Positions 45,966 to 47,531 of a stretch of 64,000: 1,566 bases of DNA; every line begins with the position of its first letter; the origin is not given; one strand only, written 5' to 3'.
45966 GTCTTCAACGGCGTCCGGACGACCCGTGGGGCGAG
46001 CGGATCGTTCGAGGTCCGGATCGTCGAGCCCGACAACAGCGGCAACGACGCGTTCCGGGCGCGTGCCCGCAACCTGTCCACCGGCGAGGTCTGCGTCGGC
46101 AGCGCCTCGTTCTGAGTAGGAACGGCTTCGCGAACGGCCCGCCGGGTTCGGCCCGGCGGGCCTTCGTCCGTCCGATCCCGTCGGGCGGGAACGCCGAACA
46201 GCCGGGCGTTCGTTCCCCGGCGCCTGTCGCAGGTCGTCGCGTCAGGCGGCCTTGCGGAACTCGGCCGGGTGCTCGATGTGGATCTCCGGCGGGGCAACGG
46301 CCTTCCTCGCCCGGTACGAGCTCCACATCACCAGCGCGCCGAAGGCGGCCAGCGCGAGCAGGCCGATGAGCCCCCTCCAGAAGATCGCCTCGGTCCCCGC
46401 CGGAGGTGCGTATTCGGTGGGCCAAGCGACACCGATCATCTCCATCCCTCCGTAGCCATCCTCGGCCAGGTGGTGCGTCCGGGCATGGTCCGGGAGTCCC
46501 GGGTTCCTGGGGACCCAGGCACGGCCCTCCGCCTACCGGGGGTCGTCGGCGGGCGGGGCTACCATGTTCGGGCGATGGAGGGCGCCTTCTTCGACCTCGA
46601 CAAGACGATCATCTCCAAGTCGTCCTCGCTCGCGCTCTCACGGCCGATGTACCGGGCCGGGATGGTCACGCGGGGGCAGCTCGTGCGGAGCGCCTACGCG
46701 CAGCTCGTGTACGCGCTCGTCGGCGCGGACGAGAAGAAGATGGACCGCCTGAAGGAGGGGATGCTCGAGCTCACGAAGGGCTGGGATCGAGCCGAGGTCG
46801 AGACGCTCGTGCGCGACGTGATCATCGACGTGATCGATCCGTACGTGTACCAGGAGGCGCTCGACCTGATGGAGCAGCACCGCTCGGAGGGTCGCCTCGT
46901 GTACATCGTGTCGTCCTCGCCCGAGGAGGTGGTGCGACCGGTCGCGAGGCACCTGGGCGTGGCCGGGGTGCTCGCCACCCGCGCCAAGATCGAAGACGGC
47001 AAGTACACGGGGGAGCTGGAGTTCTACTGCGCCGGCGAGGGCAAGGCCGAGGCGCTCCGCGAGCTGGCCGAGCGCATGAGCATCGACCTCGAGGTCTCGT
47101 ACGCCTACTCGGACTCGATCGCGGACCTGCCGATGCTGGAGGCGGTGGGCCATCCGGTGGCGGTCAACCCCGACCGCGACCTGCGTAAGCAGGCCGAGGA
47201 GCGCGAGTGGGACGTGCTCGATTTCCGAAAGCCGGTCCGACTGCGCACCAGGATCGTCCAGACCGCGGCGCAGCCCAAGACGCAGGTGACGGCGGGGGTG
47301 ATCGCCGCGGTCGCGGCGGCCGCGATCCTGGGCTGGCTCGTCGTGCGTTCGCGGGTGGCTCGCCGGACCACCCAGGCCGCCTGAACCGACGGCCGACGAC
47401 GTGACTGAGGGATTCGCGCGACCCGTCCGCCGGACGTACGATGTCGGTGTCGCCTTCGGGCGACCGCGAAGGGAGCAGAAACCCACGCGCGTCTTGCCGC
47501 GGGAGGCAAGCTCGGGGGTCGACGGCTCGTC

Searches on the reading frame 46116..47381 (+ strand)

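Call 61: search_protein_families(library=pfam, proteins=[window:46116-47381:+], max_evalue=0.0001)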
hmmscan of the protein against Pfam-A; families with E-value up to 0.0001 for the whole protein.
window:46116-47381:+ (422 aa): 3 families
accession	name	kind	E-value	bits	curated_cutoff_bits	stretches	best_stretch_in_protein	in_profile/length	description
PF12710.13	HAD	-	5.2e-37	128.6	27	1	157-342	1-189/189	haloacid dehalogenase-like hydrolase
PF00702.32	Hydrolase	-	6.3e-11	43.5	26.4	1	156-345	3-191/191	haloacid dehalogenase-like hydrolase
PF08282.18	Hydrolase_3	-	1.3e-06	28.8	20.9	1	301-353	179-231/255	haloacid dehalogenase-like hydrolase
